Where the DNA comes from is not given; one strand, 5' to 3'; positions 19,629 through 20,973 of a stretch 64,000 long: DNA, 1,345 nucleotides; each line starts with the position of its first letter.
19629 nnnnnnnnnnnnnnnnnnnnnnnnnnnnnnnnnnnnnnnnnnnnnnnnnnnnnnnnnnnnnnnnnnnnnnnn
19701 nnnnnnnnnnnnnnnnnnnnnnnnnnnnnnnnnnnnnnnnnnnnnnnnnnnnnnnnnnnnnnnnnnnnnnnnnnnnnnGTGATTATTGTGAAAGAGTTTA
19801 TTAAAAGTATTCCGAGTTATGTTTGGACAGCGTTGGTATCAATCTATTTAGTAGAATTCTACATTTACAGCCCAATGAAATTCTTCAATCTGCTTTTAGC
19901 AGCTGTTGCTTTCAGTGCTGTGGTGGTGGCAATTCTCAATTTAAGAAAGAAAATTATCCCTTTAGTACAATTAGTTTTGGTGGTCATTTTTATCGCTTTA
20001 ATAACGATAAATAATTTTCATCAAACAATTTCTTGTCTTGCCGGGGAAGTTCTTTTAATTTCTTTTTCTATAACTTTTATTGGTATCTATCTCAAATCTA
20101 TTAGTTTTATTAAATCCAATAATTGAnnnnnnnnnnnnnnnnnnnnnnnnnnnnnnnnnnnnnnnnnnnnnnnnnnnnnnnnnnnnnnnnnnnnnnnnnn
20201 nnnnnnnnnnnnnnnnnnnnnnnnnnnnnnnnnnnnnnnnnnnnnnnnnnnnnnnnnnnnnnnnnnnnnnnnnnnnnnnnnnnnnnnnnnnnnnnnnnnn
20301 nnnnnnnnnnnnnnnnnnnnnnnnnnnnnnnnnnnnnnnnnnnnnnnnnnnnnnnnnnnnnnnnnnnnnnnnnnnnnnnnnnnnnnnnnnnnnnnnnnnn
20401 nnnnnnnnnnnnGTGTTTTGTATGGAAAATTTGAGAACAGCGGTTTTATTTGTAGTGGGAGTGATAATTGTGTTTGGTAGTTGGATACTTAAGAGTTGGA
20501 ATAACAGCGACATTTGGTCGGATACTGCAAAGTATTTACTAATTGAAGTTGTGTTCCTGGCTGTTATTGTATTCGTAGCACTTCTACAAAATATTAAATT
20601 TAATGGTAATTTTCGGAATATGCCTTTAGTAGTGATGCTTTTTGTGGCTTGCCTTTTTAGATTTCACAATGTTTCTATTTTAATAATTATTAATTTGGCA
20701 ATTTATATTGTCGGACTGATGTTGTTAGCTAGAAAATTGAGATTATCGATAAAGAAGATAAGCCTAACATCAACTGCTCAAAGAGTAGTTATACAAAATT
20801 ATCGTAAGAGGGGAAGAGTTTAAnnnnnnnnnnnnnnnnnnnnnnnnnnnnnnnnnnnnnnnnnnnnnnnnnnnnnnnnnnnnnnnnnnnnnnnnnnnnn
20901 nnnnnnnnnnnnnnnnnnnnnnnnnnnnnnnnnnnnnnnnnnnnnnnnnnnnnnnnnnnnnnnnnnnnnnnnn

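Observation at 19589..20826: Duplicated cassette: identical 107-bp consensus-promoter + leader driving two diverged small multi-TM proteins, each followed by a CT-rich tract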

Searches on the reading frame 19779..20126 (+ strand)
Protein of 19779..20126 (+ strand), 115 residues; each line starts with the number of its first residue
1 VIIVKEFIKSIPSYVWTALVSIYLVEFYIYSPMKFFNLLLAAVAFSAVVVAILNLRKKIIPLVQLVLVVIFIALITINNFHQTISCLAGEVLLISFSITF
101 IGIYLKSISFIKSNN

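Call 11: search_protein_families(library=pfam, proteins=[window:19779-20126:+], max_evalue=0.01)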
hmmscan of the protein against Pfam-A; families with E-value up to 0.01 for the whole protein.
window:19779-20126:+ (115 aa): 0 families

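Call 14: find_encoding_contigs(protein=window:19779-20126:+, flank=10000, max_places=10)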
Protein window:19779-20126:+ (115 aa): no gene with exactly this product is on record in the collection.

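Call 21: list_cluster_members(proteins=[P0001, window:19779-20126:+, window:19788-20126:+, window:19283-19480:+, window:16721-18967:-, window:21035-21952:+])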
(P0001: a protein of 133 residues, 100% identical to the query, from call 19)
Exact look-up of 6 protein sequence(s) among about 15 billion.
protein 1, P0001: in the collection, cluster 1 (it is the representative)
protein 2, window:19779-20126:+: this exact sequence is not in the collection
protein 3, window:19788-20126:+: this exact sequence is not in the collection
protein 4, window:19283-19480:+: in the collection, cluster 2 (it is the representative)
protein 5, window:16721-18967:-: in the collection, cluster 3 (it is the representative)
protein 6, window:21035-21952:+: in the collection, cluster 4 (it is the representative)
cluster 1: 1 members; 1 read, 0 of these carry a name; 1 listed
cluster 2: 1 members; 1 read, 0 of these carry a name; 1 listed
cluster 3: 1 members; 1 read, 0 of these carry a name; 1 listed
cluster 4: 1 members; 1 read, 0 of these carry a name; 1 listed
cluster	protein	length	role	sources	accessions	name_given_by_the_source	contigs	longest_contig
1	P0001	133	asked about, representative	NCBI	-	-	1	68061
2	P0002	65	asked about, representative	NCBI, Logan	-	-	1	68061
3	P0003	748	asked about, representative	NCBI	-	-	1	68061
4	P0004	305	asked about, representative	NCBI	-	-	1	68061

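Call 37: find_homologous_proteins(query=window:19779-20126:+, max_evalue=1)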
Query window:19779-20126:+ (115 aa): 1 proteins with E <= 1 among 30 candidates.
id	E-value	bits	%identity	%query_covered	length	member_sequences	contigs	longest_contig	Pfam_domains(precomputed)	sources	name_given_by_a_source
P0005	1.5e-38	149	100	72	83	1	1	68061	-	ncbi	-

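Call 55: search_protein_representatives(protein=window:19788-20123:+)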
Query: 112 residues. Proteins with E-value up to 0.001 (for the whole library): 1; up to 1e-10: 1; up to 1e-30: 1. The best 1 are listed.
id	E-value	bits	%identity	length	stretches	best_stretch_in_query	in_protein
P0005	4.3e-39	149.4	100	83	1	30-112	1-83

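Call 64: search_protein_families(library=phrogs, proteins=[window:19788-20126:+], max_evalue=0.1)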
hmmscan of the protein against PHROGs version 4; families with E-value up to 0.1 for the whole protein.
window:19788-20126:+ (112 aa): 1 family
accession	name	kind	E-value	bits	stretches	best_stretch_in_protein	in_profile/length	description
phrog_38046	-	unknown function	0.089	14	0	13-60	13-59/60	-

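Call 65: search_protein_families(library=ncbifam, proteins=[window:19788-20126:+], max_evalue=0.1)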
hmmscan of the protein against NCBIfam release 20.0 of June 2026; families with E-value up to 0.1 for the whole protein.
window:19788-20126:+ (112 aa): 0 families

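Call 66: search_protein_families(library=padloc, proteins=[window:19788-20126:+], max_evalue=0.1)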
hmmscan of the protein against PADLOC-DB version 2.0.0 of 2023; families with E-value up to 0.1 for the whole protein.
window:19788-20126:+ (112 aa): 0 families

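Call 71: predict_structure(protein=window:19788-20123:+)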
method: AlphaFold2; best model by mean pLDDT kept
length: 112 residues; sequences in the alignment: 1
mean_pLDDT: 73.1   pTM: 0.31
mean pLDDT of the five models: 73.1, 72.1, 68.2, 59.3, 57.9
residues with pLDDT >= 90: 0; 70-90: 75; 50-70: 36; < 50: 1
segments of 3 or more residues with pLDDT < 50: none
pLDDT, mean of each block of 10 residues (from residue 1): 67 84 80 81 75 54 71 72 67 78 79 63
secondary structure, 60 per line:
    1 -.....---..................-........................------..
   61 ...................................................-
elements in order: H2-6 H10-27 H29-52 H59-111

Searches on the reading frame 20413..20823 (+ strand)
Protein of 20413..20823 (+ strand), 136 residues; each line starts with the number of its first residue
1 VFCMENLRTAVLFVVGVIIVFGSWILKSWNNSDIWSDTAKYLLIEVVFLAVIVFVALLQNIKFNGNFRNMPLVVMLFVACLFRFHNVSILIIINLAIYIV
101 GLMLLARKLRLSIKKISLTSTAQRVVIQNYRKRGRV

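Call 11: search_protein_families(library=pfam, proteins=[window:20422-20823:+], max_evalue=0.01)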
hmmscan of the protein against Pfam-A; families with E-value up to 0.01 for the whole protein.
window:20422-20823:+ (133 aa): 0 families

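Call 13: find_encoding_contigs(protein=window:20422-20823:+, flank=10000, max_places=10)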
Protein window:20422-20823:+ (133 aa): no gene with exactly this product is on record in the collection.

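Call 19: find_homologous_proteins(query=window:20422-20823:+, max_evalue=0.01)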
Query window:20422-20823:+ (133 aa): 1 proteins with E <= 0.01 among 53 candidates.
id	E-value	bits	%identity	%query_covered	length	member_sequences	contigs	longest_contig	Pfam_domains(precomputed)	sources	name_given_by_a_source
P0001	1.4e-74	266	100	100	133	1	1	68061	-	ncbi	-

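Call 20: find_encoding_contigs(protein=P0001, flank=10000)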
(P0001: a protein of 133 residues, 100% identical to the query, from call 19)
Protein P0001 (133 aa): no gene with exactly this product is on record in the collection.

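Call 64: search_protein_families(library=phrogs, proteins=[window:20422-20823:+], max_evalue=0.1)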
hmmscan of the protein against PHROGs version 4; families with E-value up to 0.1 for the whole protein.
window:20422-20823:+ (133 aa): 0 families

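Call 65: search_protein_families(library=ncbifam, proteins=[window:20422-20823:+], max_evalue=0.1)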
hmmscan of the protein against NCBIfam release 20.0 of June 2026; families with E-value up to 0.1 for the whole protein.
window:20422-20823:+ (133 aa): 0 families

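Call 66: search_protein_families(library=padloc, proteins=[window:20422-20823:+], max_evalue=0.1)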
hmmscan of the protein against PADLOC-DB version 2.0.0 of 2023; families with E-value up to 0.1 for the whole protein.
window:20422-20823:+ (133 aa): 0 families

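Call 72: predict_structure(protein=window:20422-20820:+)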
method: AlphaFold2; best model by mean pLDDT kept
length: 133 residues; sequences in the alignment: 1
mean_pLDDT: 67.9   pTM: 0.34
mean pLDDT of the five models: 67.9, 67.0, 63.3, 61.7, 60.8
residues with pLDDT >= 90: 0; 70-90: 53; 50-70: 80; < 50: 0
segments of 3 or more residues with pLDDT < 50: none
pLDDT, mean of each block of 10 residues (from residue 1): 69 70 63 66 72 67 62 63 59 77 76 67 74 65
secondary structure, 60 per line:
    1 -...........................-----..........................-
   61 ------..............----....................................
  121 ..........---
elements in order: H2-28 H34-59 H67-80 H85-130

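Call 76: find_encoding_contigs(protein=window:20413-20823:+, flank=10000)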
Protein window:20413-20823:+ (136 aa): no gene with exactly this product is on record in the collection.
